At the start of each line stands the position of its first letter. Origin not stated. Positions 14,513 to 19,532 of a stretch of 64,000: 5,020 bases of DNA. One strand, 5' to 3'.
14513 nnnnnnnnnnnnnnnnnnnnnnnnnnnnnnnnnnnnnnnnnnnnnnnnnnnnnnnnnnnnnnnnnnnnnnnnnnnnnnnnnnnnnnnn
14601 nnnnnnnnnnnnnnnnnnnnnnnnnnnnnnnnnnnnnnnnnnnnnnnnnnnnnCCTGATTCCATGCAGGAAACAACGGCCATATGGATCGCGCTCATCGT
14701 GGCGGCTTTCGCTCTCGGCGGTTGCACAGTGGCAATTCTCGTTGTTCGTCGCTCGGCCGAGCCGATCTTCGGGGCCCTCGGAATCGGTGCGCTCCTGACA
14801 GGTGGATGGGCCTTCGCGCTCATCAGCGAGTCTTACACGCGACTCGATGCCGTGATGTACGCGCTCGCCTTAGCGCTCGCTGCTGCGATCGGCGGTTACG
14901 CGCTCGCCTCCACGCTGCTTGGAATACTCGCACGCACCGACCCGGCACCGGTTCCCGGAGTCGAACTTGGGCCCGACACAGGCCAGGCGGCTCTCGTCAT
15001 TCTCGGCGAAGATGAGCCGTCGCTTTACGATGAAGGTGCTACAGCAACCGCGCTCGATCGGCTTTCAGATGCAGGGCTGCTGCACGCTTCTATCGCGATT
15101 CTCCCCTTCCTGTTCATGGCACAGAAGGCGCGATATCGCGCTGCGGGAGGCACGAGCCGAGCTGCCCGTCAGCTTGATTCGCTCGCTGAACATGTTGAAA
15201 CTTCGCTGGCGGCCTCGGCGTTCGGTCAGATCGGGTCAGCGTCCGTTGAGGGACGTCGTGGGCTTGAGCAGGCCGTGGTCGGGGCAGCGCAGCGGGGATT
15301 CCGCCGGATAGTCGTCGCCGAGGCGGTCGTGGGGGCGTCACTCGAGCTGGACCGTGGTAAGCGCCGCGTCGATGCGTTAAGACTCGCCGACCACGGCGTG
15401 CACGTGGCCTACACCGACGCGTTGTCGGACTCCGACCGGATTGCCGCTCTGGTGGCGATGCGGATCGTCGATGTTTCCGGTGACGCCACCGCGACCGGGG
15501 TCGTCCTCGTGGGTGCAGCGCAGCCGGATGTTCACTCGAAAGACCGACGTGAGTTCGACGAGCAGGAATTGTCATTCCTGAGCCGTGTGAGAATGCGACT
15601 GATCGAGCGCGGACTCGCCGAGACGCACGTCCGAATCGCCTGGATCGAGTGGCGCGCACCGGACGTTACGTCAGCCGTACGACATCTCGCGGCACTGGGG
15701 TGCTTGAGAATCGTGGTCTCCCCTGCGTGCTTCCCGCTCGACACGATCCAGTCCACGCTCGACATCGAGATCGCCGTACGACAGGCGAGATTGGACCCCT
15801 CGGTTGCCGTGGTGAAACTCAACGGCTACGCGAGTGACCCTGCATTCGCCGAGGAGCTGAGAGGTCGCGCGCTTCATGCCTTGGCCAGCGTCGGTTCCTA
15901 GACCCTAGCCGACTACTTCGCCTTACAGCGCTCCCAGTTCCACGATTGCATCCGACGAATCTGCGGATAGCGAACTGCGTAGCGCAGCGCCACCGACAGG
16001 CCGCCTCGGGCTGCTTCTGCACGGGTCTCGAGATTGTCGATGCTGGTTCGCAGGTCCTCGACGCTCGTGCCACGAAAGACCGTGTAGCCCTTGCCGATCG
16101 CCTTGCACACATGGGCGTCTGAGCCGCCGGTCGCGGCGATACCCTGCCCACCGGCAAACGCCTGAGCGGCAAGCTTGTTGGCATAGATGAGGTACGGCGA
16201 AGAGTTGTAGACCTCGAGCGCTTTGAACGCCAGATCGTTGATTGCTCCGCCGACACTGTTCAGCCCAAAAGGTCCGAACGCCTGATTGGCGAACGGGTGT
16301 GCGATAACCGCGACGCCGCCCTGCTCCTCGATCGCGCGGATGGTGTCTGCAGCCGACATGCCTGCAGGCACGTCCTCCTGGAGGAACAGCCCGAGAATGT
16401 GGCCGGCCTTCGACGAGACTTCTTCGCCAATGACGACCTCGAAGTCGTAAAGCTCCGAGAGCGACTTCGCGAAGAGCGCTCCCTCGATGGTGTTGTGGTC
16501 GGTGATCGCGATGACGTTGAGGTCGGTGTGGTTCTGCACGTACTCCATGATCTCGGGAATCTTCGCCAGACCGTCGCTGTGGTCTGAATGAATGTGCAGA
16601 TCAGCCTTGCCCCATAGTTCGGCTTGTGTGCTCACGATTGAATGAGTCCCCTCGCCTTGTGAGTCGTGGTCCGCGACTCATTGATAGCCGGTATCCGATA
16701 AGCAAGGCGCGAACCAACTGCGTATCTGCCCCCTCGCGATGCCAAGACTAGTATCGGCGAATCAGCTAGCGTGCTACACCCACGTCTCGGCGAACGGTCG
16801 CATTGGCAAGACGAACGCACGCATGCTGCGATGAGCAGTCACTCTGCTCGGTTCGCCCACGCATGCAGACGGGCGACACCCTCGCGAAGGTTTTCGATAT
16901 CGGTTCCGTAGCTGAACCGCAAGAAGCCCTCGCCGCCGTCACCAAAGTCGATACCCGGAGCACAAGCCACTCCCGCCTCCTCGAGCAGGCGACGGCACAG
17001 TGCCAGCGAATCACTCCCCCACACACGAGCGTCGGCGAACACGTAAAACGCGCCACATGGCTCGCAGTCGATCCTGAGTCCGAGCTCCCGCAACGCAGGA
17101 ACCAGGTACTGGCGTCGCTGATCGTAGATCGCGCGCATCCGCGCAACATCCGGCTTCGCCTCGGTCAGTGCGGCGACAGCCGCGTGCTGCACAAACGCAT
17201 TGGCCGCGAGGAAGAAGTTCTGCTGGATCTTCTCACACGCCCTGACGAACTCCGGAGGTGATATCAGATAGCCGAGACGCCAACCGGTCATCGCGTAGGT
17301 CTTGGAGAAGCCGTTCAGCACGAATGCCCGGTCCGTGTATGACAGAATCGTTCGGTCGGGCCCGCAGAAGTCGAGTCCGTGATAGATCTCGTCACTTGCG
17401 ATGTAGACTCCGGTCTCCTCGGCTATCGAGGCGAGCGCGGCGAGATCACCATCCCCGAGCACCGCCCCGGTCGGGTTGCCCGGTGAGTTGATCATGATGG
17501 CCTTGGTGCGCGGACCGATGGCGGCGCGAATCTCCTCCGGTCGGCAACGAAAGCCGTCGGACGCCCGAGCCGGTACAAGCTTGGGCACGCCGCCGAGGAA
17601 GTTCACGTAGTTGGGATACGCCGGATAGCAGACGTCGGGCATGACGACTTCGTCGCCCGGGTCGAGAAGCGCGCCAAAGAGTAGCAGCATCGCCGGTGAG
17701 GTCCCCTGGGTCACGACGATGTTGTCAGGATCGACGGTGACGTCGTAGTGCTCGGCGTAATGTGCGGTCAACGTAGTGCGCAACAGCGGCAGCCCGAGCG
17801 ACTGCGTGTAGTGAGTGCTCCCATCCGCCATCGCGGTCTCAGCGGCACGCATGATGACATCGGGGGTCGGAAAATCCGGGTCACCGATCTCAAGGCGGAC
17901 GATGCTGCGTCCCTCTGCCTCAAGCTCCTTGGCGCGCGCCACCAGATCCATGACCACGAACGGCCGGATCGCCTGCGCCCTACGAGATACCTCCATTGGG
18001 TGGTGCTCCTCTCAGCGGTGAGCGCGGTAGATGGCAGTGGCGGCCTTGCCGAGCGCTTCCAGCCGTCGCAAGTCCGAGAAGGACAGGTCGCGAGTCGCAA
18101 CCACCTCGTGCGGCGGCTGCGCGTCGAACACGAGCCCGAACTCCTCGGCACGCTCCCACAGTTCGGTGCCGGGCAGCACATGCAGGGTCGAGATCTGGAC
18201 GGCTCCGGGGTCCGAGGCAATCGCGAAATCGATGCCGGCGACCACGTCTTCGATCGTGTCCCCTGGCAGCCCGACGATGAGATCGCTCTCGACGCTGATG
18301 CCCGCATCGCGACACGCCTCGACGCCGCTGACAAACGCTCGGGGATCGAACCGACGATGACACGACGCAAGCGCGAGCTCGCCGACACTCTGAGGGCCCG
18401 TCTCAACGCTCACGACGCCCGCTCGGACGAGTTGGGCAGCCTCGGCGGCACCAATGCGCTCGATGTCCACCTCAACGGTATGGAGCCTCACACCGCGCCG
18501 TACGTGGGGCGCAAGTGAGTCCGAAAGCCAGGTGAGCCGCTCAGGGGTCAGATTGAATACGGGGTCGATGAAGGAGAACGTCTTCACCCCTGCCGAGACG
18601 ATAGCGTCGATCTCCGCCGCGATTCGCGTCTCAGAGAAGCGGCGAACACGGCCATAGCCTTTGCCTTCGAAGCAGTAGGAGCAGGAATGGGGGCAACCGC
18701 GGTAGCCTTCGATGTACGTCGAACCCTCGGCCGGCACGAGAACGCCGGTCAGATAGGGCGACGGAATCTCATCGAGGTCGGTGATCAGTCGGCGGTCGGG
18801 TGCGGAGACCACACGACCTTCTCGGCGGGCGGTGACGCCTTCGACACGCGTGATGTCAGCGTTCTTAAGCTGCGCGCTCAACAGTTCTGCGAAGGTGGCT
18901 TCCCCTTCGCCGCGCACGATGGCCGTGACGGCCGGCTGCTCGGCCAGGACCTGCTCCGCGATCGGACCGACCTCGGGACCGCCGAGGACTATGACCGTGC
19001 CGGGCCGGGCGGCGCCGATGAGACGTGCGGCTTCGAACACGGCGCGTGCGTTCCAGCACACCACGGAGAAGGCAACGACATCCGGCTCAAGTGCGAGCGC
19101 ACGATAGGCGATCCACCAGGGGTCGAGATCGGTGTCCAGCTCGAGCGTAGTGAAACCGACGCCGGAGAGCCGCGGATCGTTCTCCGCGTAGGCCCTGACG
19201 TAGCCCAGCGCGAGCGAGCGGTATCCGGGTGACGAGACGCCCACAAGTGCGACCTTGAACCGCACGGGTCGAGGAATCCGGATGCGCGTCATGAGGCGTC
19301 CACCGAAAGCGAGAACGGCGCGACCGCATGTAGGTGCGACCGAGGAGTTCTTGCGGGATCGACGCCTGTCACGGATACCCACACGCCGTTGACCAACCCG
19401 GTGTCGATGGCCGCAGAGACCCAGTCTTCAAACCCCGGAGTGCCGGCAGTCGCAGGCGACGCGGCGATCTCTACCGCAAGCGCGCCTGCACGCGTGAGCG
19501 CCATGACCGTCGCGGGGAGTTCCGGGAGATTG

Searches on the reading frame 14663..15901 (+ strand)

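Call 36: search_protein_families(library=pfam, proteins=[window:14663-15901:+], max_evalue=0.00001)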
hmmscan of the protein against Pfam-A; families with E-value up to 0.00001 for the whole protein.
window:14663-15901:+ (412 aa): 1 family
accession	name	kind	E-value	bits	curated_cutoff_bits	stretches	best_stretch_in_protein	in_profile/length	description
PF01903.22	CbiX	-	6.3e-07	30.1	22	0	312-355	17-60/106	CbiX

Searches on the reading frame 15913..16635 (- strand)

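Call 36: search_protein_families(library=pfam, proteins=[window:15913-16635:-], max_evalue=0.00001)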
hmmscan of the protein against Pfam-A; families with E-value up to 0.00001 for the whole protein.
window:15913-16635:- (240 aa): 2 families
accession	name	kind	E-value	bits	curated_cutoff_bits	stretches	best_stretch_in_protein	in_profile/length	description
PF13263.12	PHP_C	-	2.9e-10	40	21.3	1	157-201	7-53/56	PHP-associated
PF02811.25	PHP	-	3.7e-06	27.8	26.4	1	12-75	1-65/164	PHP domain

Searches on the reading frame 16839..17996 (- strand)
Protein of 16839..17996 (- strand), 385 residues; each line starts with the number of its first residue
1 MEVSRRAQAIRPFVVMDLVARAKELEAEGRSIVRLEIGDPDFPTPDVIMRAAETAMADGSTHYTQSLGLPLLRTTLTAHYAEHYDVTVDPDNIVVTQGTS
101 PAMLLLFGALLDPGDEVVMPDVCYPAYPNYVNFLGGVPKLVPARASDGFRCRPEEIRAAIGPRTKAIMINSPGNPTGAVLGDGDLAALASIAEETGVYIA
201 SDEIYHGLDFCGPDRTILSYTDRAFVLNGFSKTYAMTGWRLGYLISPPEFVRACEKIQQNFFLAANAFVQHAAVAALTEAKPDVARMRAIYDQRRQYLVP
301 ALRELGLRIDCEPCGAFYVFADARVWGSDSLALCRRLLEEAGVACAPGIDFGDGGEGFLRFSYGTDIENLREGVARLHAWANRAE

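Call 36: search_protein_families(library=pfam, proteins=[window:16839-17996:-], max_evalue=0.00001)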
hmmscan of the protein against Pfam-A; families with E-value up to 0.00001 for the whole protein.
window:16839-17996:- (385 aa): 3 families
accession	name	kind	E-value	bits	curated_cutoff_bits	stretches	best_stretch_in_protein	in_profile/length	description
PF00155.27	Aminotran_1_2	-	4.6e-62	210.7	19.7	1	32-377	3-361/361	Aminotransferase class I and II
PF01041.23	DegT_DnrJ_EryC1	-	5.2e-11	42.8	19.8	1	93-202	43-145/360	DegT/DnrJ/EryC1/StrS aminotransferase family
PF01053.26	Cys_Met_Meta_PP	-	1.2e-06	27.8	27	1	95-203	73-174/381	Cys/Met metabolism PLP-dependent enzyme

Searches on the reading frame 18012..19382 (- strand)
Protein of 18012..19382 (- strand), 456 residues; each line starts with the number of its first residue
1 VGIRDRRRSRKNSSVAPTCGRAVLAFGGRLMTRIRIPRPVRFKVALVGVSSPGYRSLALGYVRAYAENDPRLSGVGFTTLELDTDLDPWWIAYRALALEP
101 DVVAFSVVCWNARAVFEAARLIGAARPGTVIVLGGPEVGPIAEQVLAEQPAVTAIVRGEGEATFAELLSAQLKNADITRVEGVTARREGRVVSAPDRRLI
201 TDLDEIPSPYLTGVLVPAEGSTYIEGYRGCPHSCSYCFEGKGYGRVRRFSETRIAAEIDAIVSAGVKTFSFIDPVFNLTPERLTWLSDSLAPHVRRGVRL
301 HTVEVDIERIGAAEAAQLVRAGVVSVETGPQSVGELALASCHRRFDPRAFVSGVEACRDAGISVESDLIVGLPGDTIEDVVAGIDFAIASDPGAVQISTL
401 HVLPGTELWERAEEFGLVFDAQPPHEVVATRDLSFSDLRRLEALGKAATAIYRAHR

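Call 36: search_protein_families(library=pfam, proteins=[window:18012-19382:-], max_evalue=0.00001)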
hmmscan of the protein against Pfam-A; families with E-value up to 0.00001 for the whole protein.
window:18012-19382:- (456 aa): 2 families
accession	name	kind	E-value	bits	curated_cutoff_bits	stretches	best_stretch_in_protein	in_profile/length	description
PF04055.27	Radical_SAM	-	1.9e-18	67.6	29.5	1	226-386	3-165/166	Radical SAM superfamily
PF02310.24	B12-binding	-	2.3e-12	47.3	32.1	1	82-168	34-121/121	B12 binding domain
